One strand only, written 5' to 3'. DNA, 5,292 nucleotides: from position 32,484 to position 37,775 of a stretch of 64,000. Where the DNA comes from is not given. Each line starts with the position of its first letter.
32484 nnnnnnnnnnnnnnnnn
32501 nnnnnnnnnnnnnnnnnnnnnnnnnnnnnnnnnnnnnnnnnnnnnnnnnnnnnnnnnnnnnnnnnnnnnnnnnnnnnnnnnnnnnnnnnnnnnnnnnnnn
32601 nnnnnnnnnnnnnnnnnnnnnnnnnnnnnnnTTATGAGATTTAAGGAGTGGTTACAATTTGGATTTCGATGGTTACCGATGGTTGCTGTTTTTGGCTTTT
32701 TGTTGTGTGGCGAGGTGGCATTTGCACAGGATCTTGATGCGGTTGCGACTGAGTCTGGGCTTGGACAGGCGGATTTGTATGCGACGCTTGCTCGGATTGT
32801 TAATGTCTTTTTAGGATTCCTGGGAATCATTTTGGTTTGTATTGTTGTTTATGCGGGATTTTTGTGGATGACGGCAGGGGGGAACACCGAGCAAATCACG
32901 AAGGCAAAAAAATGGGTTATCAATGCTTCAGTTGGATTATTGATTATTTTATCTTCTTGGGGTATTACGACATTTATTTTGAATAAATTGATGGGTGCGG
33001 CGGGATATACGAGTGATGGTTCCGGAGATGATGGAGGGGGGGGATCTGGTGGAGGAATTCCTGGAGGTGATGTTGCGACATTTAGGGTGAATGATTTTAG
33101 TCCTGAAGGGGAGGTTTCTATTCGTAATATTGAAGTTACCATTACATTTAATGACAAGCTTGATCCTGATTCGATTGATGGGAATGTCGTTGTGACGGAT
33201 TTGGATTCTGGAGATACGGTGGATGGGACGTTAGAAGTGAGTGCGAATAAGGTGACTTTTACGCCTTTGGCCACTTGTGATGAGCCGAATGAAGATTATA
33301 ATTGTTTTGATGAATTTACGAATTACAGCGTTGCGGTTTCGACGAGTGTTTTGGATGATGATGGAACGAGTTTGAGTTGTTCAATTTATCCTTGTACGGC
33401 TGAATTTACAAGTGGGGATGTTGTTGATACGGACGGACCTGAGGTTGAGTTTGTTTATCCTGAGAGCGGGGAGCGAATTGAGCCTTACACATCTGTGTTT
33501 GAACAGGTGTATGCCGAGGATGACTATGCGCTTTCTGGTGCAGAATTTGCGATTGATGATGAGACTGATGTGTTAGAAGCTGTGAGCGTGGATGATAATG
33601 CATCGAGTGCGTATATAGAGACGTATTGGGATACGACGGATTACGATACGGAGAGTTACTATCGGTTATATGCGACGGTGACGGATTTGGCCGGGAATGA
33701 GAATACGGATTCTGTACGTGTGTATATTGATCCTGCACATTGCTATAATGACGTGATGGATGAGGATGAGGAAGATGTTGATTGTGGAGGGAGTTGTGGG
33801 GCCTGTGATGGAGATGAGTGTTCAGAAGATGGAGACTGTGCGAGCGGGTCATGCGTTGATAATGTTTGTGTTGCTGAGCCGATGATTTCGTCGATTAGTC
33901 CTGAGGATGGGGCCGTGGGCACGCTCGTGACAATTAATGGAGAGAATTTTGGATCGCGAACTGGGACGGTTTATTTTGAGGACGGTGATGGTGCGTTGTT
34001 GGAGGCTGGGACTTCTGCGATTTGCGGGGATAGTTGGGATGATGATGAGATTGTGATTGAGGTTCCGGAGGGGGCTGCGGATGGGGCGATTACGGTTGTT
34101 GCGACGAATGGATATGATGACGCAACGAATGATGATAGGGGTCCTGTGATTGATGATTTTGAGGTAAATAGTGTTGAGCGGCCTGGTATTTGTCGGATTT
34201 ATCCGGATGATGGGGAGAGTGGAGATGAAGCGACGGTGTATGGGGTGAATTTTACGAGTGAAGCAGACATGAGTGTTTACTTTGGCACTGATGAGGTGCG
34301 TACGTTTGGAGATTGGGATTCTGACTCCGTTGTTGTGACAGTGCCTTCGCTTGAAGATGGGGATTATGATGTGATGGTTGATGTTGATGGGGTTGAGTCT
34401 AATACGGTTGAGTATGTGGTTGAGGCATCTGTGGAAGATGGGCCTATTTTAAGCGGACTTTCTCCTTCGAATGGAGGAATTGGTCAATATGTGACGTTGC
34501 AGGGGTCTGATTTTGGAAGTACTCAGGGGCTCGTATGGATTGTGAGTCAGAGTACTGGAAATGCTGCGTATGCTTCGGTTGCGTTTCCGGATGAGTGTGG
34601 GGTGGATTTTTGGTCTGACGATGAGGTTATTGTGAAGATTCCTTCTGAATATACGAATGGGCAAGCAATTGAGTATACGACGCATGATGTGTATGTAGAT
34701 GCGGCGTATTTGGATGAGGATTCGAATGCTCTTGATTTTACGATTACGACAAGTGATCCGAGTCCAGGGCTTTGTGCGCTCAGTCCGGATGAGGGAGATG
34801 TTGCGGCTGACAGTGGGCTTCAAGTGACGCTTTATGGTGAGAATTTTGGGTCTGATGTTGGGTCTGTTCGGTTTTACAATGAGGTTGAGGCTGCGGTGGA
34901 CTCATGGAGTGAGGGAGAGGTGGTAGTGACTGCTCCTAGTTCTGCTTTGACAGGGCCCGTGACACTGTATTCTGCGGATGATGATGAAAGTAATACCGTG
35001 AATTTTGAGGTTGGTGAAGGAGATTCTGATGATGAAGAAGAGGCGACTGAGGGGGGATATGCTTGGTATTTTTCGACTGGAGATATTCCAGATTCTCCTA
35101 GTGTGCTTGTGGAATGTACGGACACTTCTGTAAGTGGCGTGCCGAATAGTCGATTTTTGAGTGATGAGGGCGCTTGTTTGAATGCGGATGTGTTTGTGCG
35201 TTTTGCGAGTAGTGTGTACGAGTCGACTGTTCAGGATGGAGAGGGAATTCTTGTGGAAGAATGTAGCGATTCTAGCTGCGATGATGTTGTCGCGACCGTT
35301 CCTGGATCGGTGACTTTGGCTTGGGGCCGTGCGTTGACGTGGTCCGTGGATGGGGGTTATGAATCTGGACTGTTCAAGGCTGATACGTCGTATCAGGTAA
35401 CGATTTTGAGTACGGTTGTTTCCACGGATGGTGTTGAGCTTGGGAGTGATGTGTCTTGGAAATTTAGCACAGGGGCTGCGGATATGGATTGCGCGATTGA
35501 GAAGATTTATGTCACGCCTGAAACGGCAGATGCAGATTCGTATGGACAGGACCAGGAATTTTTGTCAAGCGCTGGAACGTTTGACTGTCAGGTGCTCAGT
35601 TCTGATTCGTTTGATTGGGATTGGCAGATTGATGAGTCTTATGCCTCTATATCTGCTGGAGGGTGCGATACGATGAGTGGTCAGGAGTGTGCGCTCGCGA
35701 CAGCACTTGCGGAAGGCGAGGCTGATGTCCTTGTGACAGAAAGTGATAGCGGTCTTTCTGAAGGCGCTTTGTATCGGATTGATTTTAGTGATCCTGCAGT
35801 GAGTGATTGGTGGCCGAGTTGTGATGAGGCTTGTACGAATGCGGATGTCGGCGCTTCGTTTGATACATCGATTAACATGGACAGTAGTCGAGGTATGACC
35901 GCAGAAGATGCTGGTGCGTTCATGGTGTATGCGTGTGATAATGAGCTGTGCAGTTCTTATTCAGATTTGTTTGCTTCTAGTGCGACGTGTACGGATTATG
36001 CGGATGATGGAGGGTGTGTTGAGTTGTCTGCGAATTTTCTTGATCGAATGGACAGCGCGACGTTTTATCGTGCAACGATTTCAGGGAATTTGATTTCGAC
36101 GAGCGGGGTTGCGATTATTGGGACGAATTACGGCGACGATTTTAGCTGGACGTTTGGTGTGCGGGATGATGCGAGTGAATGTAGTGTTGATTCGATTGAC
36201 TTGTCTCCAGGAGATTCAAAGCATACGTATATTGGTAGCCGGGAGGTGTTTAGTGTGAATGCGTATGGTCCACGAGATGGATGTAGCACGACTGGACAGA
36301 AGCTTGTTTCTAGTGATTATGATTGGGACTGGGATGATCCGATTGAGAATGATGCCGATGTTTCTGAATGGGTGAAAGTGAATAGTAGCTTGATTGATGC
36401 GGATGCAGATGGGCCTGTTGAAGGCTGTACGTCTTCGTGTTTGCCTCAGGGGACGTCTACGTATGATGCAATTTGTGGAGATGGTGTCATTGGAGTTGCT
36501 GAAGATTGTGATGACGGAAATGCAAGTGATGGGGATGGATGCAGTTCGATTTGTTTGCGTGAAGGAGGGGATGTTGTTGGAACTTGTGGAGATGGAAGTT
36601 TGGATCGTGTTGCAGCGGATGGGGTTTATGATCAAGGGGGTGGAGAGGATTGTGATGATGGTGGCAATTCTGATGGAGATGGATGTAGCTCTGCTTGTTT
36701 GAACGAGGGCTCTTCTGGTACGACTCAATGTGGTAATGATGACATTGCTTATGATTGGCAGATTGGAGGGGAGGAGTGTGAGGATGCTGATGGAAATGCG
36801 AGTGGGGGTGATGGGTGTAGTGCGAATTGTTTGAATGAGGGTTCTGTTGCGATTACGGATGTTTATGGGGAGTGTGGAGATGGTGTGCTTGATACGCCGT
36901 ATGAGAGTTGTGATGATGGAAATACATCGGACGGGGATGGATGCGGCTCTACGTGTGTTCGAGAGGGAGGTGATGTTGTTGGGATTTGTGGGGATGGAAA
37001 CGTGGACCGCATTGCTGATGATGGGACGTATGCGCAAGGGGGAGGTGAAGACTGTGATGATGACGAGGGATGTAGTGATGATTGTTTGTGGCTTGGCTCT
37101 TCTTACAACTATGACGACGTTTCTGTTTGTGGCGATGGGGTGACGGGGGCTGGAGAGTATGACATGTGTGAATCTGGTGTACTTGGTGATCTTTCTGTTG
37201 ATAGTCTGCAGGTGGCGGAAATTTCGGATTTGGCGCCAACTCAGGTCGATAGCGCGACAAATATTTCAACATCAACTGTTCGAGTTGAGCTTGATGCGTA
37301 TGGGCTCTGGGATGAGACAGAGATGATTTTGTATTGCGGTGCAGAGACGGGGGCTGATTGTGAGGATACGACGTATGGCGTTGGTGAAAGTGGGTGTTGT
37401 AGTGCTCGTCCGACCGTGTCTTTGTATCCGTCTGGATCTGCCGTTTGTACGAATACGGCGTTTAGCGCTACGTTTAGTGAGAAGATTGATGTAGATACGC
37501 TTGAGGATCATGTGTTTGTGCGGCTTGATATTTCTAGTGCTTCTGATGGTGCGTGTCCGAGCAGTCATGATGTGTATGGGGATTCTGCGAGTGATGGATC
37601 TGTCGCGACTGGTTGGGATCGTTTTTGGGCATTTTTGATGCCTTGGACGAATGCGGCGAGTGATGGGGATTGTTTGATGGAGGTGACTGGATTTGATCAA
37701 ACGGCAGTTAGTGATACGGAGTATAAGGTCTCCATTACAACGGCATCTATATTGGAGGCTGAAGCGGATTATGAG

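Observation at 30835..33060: Shared pilin-like (VirB2/TrbC-topology) N-terminal module on both giant proteins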

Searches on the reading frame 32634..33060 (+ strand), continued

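Call 86: find_encoding_contigs(protein=P0001, flank=10000, max_places=1)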
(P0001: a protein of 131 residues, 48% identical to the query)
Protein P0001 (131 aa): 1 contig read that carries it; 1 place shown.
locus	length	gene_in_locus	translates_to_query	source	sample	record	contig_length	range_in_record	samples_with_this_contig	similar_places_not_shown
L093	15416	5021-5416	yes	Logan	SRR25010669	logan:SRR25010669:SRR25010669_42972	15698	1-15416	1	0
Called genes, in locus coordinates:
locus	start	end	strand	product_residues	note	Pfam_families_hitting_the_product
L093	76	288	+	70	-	-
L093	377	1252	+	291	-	PF00483:NTP_transferase, PF12804:NTP_transf_3 (faint)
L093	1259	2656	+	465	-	PF01547:SBP_bac_1, PF13416:SBP_bac_8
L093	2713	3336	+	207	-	PF18895:T4SS_pilin (weak)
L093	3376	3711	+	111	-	PF18895:T4SS_pilin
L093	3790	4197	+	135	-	PF18895:T4SS_pilin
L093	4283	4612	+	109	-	PF18895:T4SS_pilin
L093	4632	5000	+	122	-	PF18895:T4SS_pilin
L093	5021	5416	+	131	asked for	PF04956:TrbC (weak), PF18895:T4SS_pilin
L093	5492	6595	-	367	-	-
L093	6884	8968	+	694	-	-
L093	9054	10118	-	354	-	PF01380:SIS (weak), PF10432:bact-PGI_C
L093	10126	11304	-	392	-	PF07992:Pyr_redox_2, PF00070:Pyr_redox, PF18267:Rubredoxin_C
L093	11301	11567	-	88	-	PF06902:Fer4_19 (faint), PF13459:Fer4_15, PF13370:Fer4_13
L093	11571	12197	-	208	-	PF01592:NifU_N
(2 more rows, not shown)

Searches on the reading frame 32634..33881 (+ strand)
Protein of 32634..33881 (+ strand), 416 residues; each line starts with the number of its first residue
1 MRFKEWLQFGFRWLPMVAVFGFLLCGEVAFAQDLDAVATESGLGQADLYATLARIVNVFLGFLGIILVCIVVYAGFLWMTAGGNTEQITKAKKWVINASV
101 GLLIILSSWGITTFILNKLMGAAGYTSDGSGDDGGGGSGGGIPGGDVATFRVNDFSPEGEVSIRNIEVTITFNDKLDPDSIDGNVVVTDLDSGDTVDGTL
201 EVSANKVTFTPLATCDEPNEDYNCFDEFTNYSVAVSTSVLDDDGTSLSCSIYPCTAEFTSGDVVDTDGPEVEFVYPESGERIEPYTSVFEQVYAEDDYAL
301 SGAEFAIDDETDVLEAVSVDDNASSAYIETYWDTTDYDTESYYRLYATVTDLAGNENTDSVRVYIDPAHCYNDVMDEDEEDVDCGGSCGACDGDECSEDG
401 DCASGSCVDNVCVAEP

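Call 81: search_protein_families(library=pfam, proteins=[window:32634-33881:+], max_evalue=0.01)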
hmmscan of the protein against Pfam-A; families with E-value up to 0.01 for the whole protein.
window:32634-33881:+ (416 aa): 3 families
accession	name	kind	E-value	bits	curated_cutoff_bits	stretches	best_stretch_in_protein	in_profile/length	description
PF18895.5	T4SS_pilin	-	5.4e-09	36.5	26.6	1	48-115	5-71/71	Type IV secretion system pilin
PF13205.12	Big_5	-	2.7e-06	28.5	23.6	1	156-247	11-95/105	Bacterial Ig-like domain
PF04956.18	TrbC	-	0.001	19.7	27.9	1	10-113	9-96/98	TrbC/VIRB2 pilin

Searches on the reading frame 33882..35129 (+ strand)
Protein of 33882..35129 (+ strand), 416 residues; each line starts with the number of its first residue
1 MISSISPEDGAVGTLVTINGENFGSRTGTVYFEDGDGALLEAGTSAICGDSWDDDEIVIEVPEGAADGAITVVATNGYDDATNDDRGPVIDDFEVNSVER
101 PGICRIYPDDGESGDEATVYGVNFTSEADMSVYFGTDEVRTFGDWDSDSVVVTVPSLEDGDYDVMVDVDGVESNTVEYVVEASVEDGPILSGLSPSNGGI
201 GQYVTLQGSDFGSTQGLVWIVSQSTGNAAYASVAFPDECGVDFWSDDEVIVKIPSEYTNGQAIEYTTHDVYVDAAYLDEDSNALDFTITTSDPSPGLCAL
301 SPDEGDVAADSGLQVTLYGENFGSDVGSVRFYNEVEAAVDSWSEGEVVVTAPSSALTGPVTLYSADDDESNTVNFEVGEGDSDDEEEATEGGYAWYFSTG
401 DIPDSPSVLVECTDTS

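Call 81: search_protein_families(library=pfam, proteins=[window:33882-35129:+], max_evalue=0.01)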
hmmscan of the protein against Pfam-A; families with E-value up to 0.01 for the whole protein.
window:33882-35129:+ (416 aa): 1 family
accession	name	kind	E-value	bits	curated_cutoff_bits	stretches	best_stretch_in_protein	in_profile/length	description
PF01833.30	TIG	-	3.3e-30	104.4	20.9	4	103-174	3-78/84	IPT/TIG domain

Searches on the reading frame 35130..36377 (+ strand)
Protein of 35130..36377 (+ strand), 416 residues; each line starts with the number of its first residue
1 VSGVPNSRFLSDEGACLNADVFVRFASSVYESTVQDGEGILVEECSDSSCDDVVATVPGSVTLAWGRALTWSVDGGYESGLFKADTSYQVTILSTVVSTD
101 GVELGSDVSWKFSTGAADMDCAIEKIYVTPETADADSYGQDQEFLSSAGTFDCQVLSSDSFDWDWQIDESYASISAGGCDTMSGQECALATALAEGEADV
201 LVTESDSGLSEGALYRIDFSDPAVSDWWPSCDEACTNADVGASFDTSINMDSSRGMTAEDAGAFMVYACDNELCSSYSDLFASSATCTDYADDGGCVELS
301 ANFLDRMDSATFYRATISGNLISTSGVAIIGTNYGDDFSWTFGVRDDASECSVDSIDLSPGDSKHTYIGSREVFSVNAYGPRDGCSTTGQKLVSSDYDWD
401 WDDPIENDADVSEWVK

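Call 81: search_protein_families(library=pfam, proteins=[window:35130-36377:+], max_evalue=0.01)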
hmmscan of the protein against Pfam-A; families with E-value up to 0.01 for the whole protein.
window:35130-36377:+ (416 aa): 1 family
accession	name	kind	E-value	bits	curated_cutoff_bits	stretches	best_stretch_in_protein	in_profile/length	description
PF13205.12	Big_5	-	0.00018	22.7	23.6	0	16-114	20-105/105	Bacterial Ig-like domain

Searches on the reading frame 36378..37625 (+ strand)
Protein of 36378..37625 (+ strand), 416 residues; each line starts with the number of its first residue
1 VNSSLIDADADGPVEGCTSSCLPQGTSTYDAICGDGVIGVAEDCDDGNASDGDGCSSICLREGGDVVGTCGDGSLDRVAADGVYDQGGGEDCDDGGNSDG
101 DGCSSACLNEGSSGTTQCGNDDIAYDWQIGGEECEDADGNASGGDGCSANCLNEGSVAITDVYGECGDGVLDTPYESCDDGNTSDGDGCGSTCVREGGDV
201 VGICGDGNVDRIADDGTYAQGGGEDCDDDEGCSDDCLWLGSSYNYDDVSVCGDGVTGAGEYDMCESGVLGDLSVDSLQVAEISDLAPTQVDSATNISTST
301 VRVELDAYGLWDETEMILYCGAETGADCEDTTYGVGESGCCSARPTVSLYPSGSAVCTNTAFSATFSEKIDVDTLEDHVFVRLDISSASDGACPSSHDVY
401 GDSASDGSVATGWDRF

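Call 81: search_protein_families(library=pfam, proteins=[window:36378-37625:+], max_evalue=0.01)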
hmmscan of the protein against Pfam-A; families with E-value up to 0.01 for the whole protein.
window:36378-37625:+ (416 aa): 1 family
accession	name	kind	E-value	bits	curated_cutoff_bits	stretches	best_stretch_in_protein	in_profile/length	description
PF13948.11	DUF4215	-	8.2e-09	36.1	27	2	27-59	15-46/47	Domain of unknown function (DUF4215)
